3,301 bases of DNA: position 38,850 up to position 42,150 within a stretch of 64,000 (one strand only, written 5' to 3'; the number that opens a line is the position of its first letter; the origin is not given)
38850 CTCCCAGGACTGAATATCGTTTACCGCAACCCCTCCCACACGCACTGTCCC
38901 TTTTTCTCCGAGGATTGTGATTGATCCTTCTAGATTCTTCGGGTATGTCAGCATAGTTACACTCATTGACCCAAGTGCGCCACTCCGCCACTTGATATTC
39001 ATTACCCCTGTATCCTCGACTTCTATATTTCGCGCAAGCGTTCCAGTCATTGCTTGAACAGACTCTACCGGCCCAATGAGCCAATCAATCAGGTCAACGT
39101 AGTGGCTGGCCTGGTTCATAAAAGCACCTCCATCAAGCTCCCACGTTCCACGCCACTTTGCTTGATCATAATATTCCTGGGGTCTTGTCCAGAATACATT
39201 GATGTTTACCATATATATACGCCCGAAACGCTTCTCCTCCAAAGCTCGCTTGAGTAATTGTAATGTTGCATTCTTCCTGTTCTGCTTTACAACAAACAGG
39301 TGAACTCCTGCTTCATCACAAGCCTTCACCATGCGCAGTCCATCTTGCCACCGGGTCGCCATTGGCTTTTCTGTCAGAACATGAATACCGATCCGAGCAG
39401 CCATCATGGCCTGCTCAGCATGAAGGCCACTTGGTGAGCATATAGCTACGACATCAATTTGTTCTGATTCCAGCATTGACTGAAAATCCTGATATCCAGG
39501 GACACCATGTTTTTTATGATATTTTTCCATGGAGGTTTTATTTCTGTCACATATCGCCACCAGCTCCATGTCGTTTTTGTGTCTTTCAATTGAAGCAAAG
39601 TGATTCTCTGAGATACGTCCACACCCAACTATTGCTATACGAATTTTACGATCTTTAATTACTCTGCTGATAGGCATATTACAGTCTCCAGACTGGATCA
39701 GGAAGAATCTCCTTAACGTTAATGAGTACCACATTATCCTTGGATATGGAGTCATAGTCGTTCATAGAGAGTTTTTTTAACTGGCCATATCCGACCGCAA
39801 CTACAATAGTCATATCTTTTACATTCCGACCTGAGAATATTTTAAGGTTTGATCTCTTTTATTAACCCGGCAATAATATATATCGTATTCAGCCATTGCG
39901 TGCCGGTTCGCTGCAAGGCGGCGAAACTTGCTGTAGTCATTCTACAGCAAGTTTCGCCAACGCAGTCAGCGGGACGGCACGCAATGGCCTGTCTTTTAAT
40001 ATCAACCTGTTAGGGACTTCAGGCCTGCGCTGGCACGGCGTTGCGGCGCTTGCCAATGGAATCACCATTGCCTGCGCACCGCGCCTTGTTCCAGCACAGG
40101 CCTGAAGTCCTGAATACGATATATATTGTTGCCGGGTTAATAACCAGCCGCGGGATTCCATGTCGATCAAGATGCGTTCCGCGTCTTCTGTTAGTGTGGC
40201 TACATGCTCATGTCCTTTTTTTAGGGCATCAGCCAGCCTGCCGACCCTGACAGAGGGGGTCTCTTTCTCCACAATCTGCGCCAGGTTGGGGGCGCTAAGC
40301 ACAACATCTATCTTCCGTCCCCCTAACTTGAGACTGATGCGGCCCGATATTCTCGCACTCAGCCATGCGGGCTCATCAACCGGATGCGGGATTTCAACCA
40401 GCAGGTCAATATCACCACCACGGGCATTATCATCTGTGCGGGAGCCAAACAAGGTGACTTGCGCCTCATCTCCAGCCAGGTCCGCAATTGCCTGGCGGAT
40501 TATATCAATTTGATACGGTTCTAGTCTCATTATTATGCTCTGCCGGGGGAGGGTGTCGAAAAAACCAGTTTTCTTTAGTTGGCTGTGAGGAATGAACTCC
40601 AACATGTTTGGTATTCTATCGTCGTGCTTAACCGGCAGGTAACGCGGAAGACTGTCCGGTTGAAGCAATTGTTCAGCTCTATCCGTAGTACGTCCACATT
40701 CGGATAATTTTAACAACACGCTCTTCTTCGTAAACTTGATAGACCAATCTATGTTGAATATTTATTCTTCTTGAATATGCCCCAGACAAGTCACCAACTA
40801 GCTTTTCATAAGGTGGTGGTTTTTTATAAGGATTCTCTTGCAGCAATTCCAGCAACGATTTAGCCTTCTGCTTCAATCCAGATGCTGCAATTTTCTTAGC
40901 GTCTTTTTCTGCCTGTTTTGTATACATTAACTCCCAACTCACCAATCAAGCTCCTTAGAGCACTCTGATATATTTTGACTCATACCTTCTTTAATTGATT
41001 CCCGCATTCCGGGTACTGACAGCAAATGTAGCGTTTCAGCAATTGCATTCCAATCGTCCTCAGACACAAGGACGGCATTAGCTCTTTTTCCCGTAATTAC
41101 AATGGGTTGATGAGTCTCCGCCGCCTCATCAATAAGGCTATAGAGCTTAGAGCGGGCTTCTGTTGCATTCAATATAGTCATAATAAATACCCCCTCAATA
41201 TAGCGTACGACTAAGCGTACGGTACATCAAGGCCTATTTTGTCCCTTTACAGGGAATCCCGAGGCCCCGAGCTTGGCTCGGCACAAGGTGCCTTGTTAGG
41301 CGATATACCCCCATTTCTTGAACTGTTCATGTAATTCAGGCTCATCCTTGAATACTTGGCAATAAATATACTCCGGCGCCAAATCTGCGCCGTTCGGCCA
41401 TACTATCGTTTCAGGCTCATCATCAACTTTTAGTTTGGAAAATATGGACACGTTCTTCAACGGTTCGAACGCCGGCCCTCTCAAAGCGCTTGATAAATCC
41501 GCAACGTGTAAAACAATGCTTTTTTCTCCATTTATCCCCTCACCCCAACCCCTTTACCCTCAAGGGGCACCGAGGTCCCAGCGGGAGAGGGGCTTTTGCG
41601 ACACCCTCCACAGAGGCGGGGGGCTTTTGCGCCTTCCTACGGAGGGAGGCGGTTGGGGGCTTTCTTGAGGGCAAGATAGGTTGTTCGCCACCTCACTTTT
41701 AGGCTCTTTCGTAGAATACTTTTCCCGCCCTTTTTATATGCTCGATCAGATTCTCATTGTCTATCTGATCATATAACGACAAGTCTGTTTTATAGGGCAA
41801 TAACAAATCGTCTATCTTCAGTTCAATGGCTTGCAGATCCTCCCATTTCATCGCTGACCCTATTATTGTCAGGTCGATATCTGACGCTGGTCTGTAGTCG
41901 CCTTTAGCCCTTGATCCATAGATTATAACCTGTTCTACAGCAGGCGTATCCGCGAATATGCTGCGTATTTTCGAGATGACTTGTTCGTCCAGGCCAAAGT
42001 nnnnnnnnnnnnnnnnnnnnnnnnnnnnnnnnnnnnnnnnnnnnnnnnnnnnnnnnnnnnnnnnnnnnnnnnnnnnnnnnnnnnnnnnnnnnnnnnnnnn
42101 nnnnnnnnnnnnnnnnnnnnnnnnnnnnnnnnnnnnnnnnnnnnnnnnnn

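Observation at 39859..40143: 285-bp MITE-like element with 34-bp terminal inverted repeats and two long perfect hairpins, fused into the 3' end of an MNT gene at the edge of the serotype-specific O-antigen region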

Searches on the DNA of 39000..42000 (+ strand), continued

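Call 95: get_annotated_region(hit=H39, flank=2000)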
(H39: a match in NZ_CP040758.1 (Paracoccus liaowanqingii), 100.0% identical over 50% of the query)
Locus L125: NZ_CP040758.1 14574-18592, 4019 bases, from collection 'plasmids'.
description: Paracoccus liaowanqingii strain 2251 plasmid unnamed7, complete sequence
organism: Paracoccus liaowanqingii (NCBI taxid 2560053)
taxonomy: Bacteria; Pseudomonadota; Alphaproteobacteria; Rhodobacterales; Paracoccaceae; Paracoccus; Paracoccus liaowanqingii
host: -; source: Tibetan antelope,cell culture,feces; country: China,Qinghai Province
typing (MOB-suite, as given by PLSDB): non-mobilizable
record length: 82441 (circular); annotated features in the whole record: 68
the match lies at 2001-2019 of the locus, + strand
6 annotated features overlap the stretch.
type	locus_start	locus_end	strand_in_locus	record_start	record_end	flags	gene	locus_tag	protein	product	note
CDS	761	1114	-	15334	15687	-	-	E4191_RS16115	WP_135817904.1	hypothetical protein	-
CDS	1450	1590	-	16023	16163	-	-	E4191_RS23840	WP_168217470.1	hypothetical protein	-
CDS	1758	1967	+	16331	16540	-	-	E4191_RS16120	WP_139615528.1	ribbon-helix-helix protein, CopG family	GO:0006355 - regulation of DNA-templated transcription [Evidence IEA]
CDS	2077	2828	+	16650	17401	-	-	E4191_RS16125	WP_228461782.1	IS5 family transposase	-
CDS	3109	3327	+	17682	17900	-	-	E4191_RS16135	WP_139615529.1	hypothetical protein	-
CDS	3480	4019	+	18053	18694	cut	-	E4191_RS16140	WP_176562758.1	sulfotransferase family 2 domain-containing protein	-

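Call 106: search_dna_similar(query=window:39859-40143:+, collection=phages, mode=distant, max_evalue=0.01)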
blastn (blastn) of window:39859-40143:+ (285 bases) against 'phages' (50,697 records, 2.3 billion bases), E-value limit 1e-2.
No match.

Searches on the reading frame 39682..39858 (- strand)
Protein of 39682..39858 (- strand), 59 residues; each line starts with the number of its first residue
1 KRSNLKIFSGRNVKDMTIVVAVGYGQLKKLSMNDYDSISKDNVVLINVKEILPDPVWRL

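Call 33: search_protein_families(library=pfam, proteins=[window:39682-39858:-], max_evalue=1)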
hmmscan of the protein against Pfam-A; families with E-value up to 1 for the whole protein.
seq(59 aa): 0 families

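Call 34: search_solved_structures(query=window:39682-39858:-, max_evalue=10, show_alignments=2)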
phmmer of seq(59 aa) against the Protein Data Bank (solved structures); distinct sequences matched with E-value up to 10: 3.
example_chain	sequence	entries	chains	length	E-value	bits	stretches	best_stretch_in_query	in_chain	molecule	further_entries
1wp5_A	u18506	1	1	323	1.1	13.4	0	13-52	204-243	topoisomerase IV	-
6nbk_A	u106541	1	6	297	1.2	13.3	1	11-49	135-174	Arginase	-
5hp7_A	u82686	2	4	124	1.4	13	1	8-49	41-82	Reactive Intermediate Deaminase A, chloroplastic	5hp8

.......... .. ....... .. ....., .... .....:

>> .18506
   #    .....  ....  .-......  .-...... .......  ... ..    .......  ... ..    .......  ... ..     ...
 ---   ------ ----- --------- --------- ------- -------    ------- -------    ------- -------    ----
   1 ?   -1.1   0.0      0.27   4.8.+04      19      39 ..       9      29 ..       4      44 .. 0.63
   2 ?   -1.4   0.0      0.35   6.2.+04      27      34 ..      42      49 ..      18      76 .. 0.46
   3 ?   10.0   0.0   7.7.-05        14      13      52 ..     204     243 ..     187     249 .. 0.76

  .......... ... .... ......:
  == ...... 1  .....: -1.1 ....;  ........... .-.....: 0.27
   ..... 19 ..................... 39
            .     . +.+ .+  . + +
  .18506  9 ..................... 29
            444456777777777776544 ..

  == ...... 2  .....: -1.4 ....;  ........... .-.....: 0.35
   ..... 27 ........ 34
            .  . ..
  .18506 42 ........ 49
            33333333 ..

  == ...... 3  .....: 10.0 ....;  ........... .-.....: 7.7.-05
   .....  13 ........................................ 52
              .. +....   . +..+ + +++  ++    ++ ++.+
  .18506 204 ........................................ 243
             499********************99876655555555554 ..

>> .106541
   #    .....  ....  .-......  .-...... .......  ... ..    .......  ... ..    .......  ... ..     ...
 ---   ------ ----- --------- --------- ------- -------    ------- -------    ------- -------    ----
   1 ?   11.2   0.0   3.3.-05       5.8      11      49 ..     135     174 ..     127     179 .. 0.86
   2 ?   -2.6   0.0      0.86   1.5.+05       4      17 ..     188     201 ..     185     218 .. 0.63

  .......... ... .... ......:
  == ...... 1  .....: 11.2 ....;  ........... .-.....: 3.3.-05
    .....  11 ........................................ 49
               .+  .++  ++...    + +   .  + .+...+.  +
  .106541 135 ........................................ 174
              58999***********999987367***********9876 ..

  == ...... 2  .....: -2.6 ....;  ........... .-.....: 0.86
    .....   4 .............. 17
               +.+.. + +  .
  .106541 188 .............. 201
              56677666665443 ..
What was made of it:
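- Tried and rejected: WbpA-stump idea: Pfam and PDB searches found nothing (calls 33, 34).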

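Call 57: search_protein_representatives(protein=window:39682-39858:-)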
Query: 59 residues. Proteins with E-value up to 0.001 (for the whole library): 6; up to 1e-10: 1; up to 1e-30: 0. The best 6 are listed.
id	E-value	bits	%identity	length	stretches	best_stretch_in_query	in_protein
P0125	2.8e-20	87.2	100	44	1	16-59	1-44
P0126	5.0e-08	48.9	35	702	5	17-46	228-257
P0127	5.7e-06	42.5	35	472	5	9-50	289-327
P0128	7.0e-06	42.2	54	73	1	14-59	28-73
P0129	2.4e-04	37.4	45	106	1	12-59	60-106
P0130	4.0e-04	36.7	48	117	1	12-59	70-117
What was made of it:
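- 39679..39858 (-): 3' stump (last ~50-59 codons plus stop) of a WbpA-like UDP-sugar dehydrogenase gene, directly upstream of wbpB. Exhaustive phmmer: residues 12-59 match the C-terminal ends of P0129 and P0130 (E 2-4e-4, 45-48% identity; call 57).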

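Call 58: search_protein_families(library=pfam, proteins=[P0126, P0127, P0128, P0129, P0130], max_evalue=0.01)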
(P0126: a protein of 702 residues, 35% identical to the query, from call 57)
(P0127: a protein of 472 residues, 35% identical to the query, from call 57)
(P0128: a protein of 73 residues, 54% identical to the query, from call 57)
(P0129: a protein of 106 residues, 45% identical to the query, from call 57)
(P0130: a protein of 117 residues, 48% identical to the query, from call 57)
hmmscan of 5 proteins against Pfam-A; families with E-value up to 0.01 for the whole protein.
P0126 (702 aa): 2 families
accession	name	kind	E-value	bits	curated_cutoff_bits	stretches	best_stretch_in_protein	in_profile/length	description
PF23128.1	YbjQ_4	-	2.1e-05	25.2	27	0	54-84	53-83/95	YbjQ-like domain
PF10215.14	Ost4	-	3e-05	24.2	25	0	69-77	22-30/34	Oligosaccaryltransferase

P0127 (472 aa): 2 families
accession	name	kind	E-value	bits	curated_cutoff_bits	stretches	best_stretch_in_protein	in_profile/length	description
PF09133.15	SANTA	-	0.00035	21.4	21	0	222-277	11-65/92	SANTA (SANT Associated)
PF01246.26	Ribosomal_L24e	-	0.0079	16.8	27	0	330-355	20-45/66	Ribosomal protein L24e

P0128 (73 aa): 1 family
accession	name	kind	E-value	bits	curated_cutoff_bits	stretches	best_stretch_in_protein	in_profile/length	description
PF03720.21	UDPG_MGDP_dh_C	-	4.7e-05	24.1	30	1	27-67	63-102/103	UDP-glucose/GDP-mannose dehydrogenase family, UDP binding domain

P0129 (106 aa): 1 family
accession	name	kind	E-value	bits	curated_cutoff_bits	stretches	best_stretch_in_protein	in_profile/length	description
PF03720.21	UDPG_MGDP_dh_C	-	7.9e-24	84.4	30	1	1-100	2-102/103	UDP-glucose/GDP-mannose dehydrogenase family, UDP binding domain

P0130 (117 aa): 2 families
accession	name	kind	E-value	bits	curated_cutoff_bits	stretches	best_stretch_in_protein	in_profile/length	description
PF03720.21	UDPG_MGDP_dh_C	-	5.6e-24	84.9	30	1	14-110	1-101/103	UDP-glucose/GDP-mannose dehydrogenase family, UDP binding domain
PF23992.1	Pam3_gp32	-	0.0098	16.3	27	0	63-107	35-77/108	Phage Pam3 gp32-like protein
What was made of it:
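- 39679..39858 (-): Those proteins carry PF03720 UDPG_MGDP_dh_C at 6-8e-24 (call 58).
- Tried and rejected: Only the exhaustive phmmer search confirmed it (calls 57, 58).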

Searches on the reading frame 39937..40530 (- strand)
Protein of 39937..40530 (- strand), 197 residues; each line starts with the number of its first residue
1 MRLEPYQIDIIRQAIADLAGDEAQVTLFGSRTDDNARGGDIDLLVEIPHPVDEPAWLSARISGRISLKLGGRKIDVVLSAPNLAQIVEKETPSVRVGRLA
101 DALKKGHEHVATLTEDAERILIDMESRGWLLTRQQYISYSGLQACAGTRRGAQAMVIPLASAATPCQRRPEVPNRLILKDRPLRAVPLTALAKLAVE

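Call 9: find_encoding_contigs(protein=window:39937-40530:-, flank=10000, max_places=10)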
Protein window:39937-40530:- (197 aa): no gene with exactly this product is on record in the collection.

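Call 33: search_protein_families(library=pfam, proteins=[window:39937-40530:-], max_evalue=1)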
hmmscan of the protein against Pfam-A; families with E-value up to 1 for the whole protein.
window:39937-40530:- (197 aa): 3 families
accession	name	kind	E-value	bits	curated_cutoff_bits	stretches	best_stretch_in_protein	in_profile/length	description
PF01909.29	NTP_transf_2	-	9.7e-06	26.3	21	1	9-77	2-72/93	Nucleotidyltransferase domain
PF18765.7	Polbeta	-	0.024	15.2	26.9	1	24-78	15-68/93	Polymerase beta, Nucleotidyltransferase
PF05498.16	RALF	-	0.16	13.5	22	1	126-153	9-40/65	Rapid ALkalinization Factor (RALF)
